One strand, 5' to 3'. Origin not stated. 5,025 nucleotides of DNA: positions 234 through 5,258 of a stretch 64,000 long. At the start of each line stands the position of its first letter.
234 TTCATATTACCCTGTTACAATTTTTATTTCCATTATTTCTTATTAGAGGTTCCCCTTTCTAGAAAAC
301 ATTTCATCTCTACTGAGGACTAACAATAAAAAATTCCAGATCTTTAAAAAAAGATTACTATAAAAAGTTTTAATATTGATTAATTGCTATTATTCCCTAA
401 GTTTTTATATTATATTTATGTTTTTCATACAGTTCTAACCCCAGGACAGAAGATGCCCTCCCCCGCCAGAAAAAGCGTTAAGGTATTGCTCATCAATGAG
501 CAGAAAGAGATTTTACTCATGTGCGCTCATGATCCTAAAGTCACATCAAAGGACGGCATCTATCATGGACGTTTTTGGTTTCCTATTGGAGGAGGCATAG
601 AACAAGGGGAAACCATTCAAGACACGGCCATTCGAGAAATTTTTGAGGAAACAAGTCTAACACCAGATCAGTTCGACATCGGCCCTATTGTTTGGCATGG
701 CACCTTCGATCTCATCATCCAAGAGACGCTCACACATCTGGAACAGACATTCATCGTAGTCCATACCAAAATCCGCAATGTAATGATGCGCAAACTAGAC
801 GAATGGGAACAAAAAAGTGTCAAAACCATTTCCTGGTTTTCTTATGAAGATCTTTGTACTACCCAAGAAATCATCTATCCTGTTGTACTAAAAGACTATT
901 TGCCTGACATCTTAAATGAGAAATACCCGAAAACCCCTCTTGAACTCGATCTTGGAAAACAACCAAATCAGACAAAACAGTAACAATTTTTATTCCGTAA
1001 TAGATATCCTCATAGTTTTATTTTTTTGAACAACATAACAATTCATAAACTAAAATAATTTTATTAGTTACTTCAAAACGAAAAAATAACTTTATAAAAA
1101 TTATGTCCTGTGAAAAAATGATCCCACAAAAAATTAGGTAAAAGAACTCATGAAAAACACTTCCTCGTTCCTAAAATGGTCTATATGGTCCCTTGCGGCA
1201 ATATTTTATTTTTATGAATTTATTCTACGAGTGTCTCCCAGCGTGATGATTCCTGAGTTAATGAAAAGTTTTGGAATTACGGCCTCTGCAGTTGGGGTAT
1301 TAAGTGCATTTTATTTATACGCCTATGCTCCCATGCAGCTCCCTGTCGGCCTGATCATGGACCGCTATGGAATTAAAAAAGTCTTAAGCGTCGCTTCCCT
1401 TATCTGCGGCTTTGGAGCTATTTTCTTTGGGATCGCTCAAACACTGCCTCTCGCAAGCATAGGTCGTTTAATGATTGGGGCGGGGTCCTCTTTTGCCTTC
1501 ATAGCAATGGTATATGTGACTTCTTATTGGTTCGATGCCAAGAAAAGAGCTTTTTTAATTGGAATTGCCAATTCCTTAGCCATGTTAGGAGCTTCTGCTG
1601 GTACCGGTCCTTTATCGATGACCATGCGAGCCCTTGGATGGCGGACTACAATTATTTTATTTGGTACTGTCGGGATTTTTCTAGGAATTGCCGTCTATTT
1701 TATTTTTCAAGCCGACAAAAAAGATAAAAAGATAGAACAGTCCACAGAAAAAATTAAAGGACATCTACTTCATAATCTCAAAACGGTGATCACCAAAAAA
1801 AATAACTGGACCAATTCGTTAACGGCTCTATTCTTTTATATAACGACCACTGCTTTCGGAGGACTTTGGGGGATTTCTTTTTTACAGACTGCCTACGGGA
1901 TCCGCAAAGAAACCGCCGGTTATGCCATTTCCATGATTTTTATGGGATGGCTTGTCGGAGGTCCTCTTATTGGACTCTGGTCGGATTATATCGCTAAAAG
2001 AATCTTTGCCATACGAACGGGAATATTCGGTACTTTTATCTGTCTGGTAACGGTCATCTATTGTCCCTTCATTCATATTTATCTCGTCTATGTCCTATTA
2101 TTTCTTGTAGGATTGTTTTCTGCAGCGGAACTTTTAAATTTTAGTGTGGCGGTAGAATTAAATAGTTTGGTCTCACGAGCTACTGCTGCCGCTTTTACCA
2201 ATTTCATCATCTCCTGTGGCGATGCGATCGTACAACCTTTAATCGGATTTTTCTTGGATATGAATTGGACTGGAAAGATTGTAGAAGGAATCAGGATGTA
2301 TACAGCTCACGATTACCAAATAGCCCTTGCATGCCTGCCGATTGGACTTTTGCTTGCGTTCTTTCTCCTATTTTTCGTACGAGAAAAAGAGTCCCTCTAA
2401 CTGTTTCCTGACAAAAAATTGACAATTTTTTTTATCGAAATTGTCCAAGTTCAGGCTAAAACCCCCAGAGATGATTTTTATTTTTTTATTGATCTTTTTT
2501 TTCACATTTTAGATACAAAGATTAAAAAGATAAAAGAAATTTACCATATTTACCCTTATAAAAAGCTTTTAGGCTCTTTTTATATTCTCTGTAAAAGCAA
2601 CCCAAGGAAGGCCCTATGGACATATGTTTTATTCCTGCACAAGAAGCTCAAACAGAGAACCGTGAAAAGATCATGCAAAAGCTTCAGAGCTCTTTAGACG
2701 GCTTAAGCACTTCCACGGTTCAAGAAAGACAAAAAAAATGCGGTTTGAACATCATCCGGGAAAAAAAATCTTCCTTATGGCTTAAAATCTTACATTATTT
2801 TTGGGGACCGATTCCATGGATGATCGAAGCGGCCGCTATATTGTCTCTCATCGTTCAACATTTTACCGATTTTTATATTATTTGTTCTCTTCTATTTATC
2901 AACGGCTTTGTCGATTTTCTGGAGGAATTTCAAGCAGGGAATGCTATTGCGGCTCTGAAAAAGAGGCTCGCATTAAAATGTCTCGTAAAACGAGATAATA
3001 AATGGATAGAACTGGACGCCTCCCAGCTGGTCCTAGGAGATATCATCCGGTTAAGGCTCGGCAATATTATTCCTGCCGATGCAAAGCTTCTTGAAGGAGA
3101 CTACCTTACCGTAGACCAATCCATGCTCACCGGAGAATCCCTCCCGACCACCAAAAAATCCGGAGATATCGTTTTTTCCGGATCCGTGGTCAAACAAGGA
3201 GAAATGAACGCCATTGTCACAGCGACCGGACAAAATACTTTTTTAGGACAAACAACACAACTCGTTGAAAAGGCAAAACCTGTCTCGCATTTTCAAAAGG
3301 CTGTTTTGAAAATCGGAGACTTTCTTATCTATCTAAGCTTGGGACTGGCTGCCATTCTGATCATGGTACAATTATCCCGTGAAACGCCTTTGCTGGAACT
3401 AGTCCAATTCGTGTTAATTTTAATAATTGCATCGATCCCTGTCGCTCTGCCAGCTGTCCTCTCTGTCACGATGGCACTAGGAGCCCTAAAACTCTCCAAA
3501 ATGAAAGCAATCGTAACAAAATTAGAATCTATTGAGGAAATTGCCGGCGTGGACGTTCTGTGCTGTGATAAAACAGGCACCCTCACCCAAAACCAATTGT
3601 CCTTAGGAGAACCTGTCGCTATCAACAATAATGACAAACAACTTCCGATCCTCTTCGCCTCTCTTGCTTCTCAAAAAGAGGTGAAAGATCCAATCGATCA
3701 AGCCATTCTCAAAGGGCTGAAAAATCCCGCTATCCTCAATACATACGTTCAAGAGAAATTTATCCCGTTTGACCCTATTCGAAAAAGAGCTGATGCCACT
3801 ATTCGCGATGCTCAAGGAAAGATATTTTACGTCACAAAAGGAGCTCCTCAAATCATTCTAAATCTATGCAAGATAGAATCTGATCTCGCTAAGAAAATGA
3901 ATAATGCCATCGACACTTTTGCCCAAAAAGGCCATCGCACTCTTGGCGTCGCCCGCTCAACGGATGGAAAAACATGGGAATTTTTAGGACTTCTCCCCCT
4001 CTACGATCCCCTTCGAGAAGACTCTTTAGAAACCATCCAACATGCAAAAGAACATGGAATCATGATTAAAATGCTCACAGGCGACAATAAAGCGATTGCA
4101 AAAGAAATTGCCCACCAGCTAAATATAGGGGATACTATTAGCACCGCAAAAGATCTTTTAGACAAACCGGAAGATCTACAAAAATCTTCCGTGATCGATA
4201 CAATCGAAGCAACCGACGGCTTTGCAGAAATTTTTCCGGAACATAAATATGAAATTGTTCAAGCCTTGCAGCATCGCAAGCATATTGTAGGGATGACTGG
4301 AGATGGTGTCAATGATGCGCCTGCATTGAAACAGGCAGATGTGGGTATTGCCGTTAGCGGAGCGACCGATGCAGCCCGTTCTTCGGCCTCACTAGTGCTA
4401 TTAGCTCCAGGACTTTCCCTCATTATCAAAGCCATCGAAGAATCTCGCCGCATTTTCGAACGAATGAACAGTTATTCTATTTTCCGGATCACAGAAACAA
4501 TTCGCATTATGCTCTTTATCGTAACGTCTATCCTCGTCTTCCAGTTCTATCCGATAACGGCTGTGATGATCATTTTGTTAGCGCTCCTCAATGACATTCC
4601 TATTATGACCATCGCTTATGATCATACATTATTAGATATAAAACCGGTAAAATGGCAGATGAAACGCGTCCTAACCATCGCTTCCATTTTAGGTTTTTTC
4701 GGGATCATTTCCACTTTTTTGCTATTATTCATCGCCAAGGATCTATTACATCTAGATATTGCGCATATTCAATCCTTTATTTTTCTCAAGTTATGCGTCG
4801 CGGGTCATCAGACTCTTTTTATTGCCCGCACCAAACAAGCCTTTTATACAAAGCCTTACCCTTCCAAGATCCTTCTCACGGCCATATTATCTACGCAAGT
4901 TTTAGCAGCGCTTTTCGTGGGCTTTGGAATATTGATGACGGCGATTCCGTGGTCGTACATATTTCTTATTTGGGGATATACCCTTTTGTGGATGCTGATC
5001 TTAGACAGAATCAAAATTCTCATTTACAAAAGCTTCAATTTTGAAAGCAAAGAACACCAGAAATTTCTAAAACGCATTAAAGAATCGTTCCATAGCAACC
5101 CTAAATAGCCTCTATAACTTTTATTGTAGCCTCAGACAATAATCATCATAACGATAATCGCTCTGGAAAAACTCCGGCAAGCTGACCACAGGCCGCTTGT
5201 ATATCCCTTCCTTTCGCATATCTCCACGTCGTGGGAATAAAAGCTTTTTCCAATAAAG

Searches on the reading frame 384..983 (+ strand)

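Call 53: search_protein_families(library=pfam, proteins=[window:384-983:+], max_evalue=0.001)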
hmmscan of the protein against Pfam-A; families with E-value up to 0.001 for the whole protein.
window:384-983:+ (199 aa): 1 family
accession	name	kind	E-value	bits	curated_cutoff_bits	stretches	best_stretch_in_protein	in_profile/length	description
PF00293.34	NUDIX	-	1.5e-14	54.6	21.1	1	29-159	3-121/134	NUDIX domain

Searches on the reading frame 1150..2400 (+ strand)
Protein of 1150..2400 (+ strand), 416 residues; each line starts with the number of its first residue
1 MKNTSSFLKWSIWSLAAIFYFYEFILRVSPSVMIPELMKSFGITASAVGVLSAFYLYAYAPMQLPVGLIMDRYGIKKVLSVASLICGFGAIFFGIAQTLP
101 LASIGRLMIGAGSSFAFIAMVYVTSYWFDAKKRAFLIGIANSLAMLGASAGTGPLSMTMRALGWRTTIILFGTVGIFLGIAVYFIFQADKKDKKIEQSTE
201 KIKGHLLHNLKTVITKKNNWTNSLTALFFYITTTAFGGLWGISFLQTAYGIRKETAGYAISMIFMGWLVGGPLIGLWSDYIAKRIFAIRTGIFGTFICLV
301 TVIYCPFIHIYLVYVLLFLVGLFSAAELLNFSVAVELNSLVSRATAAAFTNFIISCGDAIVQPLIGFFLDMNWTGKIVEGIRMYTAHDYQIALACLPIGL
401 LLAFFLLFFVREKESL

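Call 53: search_protein_families(library=pfam, proteins=[window:1150-2400:+], max_evalue=0.001)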
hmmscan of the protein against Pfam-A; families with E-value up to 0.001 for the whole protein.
window:1150-2400:+ (416 aa): 1 family
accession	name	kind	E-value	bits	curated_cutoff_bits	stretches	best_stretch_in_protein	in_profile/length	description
PF07690.21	MFS_1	-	2e-37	129.4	33.4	2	18-234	3-217/347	Major Facilitator Superfamily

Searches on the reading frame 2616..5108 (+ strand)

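Call 53: search_protein_families(library=pfam, proteins=[window:2616-5108:+], max_evalue=0.001)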
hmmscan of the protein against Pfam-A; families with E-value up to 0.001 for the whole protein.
window:2616-5108:+ (830 aa): 5 families
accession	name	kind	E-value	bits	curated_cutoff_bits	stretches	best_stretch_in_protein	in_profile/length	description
PF00122.25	E1-E2_ATPase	-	5.3e-51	173.1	28.1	1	121-295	6-180/181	E1-E2 ATPase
PF00702.32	Hydrolase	-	1.1e-17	65.5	26.4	1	313-575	2-191/191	haloacid dehalogenase-like hydrolase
PF00690.31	Cation_ATPase_N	-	1.4e-14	53.9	20.4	1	16-77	6-69/69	Cation transporter/ATPase, N-terminus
PF13246.12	Cation_ATPase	-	8.6e-06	26.1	21.7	1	361-419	25-89/91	Cation transport ATPase (P-type)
PF08282.18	Hydrolase_3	-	0.00053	20.2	20.9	0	550-594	194-242/255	haloacid dehalogenase-like hydrolase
